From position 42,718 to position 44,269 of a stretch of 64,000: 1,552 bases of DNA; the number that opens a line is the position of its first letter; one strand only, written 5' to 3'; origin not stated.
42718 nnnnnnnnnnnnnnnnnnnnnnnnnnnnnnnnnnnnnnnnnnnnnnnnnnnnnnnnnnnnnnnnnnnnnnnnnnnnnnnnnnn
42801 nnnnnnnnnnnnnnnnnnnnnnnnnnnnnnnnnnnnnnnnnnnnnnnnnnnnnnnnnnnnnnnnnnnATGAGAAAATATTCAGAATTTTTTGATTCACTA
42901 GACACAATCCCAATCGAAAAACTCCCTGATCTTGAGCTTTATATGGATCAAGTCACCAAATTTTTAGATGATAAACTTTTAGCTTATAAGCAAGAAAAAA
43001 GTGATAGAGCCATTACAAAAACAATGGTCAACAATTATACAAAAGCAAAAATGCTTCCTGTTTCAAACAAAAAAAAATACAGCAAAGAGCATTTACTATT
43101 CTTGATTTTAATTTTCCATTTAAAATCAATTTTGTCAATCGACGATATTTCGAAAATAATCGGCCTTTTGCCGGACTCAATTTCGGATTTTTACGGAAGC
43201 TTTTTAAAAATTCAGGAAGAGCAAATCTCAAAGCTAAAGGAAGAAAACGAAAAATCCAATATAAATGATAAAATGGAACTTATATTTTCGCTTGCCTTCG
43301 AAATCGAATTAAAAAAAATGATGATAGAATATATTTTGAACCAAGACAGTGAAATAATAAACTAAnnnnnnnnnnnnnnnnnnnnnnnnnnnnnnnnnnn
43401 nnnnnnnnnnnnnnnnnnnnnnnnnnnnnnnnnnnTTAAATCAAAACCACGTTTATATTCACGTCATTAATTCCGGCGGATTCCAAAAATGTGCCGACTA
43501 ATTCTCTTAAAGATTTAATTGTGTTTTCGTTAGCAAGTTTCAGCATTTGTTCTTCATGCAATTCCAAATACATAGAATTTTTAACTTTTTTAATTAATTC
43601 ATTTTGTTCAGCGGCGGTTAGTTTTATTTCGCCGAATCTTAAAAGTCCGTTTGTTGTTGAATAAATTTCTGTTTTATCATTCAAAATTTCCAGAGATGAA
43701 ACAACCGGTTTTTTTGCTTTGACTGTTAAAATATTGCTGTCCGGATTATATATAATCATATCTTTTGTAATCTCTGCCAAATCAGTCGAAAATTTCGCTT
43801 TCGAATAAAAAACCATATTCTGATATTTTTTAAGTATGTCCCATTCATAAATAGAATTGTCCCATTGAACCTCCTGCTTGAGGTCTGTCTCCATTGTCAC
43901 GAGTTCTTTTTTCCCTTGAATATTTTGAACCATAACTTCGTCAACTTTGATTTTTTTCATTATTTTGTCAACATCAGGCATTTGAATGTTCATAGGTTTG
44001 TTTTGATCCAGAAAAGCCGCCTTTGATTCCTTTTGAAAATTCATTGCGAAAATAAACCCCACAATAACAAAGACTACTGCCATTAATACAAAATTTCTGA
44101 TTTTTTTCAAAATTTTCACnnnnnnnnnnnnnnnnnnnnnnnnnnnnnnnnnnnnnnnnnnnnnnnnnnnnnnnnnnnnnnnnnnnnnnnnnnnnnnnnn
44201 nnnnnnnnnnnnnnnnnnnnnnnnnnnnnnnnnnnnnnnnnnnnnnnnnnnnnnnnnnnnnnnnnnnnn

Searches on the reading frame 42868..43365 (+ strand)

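Call 30: search_protein_families(library=pfam, proteins=[window:42868-43365:+], max_evalue=0.00001)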
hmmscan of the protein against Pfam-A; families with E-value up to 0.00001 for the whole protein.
window:42868-43365:+ (165 aa): 1 family
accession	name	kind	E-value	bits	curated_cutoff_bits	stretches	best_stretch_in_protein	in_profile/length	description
PF08876.17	DUF1836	-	3.3e-28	98.3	27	1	16-107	3-93/105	Domain of unknown function (DUF1836)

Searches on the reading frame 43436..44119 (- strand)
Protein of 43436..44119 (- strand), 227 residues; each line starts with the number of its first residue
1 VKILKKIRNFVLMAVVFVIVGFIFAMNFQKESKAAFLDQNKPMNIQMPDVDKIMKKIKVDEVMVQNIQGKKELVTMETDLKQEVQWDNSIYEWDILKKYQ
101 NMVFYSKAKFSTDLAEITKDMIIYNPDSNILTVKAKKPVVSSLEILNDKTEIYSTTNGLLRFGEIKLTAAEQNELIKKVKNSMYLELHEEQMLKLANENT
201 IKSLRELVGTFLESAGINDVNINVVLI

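Call 10: search_protein_families(library=ncbifam, proteins=[window:43436-44119:-], max_evalue=0.00001)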
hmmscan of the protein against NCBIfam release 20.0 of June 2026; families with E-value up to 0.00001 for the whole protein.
window:43436-44119:- (227 aa): 0 families

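Call 30: search_protein_families(library=pfam, proteins=[window:43436-44119:-], max_evalue=0.00001)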
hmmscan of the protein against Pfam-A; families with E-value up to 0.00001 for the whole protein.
window:43436-44119:- (227 aa): 1 family
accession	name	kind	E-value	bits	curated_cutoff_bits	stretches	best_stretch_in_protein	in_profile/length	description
PF14014.11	DUF4230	-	4.5e-13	50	27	1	66-221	2-147/148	Protein of unknown function (DUF4230)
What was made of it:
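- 43436..44119 (-): DUF4230 membrane-anchored protein, 4 nt downstream of pyrC'. It is conserved only in the nearest relatives and is probably not part of the conserved unit. Pfam PF14014 (call 30).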
